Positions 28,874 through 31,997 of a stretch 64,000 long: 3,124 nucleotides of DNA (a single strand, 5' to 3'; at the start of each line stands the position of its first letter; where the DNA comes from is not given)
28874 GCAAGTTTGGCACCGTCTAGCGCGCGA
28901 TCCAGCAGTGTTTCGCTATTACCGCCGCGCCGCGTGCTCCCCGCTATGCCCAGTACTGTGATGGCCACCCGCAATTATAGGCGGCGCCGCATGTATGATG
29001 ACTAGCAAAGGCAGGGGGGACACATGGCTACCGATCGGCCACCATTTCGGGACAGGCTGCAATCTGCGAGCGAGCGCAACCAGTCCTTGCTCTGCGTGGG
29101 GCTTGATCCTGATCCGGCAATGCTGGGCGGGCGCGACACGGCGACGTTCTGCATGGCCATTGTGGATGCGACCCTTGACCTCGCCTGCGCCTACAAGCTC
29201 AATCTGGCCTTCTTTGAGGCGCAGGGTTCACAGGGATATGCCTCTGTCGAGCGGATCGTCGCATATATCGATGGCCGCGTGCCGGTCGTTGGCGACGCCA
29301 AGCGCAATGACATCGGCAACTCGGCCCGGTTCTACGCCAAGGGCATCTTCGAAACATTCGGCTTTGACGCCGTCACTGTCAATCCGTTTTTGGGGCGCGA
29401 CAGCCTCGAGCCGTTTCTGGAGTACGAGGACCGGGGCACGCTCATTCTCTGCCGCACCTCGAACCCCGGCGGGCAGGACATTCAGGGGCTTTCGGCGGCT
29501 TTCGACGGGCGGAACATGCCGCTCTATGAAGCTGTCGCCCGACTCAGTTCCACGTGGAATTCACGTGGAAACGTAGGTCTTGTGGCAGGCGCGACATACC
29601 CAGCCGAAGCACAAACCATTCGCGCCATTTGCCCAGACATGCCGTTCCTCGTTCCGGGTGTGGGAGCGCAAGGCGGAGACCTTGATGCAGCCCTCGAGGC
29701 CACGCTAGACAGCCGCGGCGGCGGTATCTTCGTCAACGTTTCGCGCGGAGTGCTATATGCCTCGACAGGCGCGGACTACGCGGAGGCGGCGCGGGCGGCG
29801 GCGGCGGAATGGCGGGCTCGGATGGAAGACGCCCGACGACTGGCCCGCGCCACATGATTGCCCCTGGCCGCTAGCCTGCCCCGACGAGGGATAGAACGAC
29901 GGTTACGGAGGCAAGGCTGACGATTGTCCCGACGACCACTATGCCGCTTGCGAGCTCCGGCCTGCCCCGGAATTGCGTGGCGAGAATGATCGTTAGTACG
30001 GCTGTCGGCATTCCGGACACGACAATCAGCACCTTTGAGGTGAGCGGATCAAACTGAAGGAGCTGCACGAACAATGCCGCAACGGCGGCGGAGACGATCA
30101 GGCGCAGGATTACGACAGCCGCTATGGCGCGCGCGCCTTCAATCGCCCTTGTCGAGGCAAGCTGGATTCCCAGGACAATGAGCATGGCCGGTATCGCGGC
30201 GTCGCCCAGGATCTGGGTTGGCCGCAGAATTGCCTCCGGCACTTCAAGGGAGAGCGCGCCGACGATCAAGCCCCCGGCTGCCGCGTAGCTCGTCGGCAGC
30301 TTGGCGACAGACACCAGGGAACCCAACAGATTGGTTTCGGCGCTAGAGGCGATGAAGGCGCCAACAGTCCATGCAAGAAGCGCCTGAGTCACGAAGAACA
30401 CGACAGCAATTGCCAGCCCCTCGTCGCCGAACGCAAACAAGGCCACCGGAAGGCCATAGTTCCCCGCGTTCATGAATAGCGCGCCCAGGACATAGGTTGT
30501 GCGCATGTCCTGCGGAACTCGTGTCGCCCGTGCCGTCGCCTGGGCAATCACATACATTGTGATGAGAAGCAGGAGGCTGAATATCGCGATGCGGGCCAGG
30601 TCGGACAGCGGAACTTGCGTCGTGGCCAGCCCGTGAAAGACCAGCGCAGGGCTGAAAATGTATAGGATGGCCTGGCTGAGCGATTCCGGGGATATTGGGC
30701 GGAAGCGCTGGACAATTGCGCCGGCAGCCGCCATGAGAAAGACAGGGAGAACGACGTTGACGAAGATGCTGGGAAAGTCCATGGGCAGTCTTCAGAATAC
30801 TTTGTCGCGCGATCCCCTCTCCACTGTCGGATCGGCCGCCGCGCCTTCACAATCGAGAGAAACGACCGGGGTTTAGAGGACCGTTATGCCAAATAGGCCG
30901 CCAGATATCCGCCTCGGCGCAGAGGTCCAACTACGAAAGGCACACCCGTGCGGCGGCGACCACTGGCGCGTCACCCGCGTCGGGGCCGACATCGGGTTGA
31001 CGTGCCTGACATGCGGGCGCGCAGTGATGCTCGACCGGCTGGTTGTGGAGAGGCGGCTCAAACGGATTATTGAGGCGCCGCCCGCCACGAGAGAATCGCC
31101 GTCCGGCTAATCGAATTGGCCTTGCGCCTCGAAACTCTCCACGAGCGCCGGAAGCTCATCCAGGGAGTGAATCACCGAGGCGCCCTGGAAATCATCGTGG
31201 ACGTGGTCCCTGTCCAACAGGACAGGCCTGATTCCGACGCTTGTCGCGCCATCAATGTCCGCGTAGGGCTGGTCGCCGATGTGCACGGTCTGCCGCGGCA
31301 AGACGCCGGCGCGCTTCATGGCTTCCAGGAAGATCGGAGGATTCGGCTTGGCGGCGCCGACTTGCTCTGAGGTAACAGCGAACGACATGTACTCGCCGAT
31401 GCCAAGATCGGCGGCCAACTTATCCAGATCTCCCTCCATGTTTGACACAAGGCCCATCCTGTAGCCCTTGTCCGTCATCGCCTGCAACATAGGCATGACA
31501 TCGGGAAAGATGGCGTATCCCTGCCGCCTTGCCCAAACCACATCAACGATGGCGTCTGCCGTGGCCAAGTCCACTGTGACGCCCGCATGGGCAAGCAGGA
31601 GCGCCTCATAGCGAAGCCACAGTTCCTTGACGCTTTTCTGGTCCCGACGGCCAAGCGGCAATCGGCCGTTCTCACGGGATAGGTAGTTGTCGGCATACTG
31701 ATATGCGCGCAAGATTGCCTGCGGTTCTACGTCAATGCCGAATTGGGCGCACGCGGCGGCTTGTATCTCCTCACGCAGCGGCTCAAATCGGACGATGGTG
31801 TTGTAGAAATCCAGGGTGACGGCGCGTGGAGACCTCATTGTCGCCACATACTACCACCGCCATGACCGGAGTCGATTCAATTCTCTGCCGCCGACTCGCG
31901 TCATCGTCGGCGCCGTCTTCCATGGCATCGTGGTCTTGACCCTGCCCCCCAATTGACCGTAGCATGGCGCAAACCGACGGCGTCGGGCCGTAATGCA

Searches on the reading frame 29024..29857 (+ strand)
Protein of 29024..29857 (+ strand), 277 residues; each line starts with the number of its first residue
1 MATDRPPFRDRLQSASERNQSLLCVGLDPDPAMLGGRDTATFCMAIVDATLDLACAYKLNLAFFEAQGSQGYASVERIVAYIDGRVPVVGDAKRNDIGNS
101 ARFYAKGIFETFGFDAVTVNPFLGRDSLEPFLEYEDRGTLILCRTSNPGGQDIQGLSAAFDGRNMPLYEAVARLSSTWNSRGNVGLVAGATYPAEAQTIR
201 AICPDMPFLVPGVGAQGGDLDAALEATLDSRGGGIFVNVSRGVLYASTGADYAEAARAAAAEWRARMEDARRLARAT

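Call 36: search_protein_families(library=pfam, proteins=[window:29024-29857:+], max_evalue=0.00001)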
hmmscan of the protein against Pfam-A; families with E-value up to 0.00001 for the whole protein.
window:29024-29857:+ (277 aa): 1 family
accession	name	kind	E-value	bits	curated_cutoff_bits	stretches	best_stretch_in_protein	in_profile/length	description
PF00215.30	OMPdecase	-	2.8e-28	99.8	27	1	22-253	2-218/221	Orotidine 5'-phosphate decarboxylase / HUMPS family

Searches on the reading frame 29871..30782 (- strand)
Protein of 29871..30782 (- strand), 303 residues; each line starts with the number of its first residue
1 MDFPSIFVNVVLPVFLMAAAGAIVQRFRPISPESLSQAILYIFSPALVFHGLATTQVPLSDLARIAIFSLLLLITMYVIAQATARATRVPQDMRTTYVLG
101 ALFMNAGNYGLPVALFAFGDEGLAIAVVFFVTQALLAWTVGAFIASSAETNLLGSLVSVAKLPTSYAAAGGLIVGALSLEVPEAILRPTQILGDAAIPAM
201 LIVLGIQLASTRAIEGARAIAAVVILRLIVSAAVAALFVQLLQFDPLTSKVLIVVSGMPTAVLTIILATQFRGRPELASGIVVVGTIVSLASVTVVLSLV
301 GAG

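Call 36: search_protein_families(library=pfam, proteins=[window:29871-30782:-], max_evalue=0.00001)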
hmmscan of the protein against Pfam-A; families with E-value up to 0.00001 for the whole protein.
window:29871-30782:- (303 aa): 1 family
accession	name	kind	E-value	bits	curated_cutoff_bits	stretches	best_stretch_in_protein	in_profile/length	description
PF03547.23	Mem_trans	-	1.1e-26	93.7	25.7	2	161-296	202-342/343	Membrane transport protein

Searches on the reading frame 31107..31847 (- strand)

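Call 36: search_protein_families(library=pfam, proteins=[window:31107-31847:-], max_evalue=0.00001)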
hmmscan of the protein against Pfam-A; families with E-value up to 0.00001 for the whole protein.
window:31107-31847:- (246 aa): 3 families
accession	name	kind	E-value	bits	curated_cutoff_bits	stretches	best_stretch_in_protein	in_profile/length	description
PF00702.32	Hydrolase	-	1.1e-22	81.8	26.4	1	8-205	2-191/191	haloacid dehalogenase-like hydrolase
PF13419.12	HAD_2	-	2.2e-16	60.9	23.8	1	110-208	77-175/178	Haloacid dehalogenase-like hydrolase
PF13242.12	Hydrolase_like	-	1.8e-10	41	22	1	166-214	3-51/75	HAD-hyrolase-like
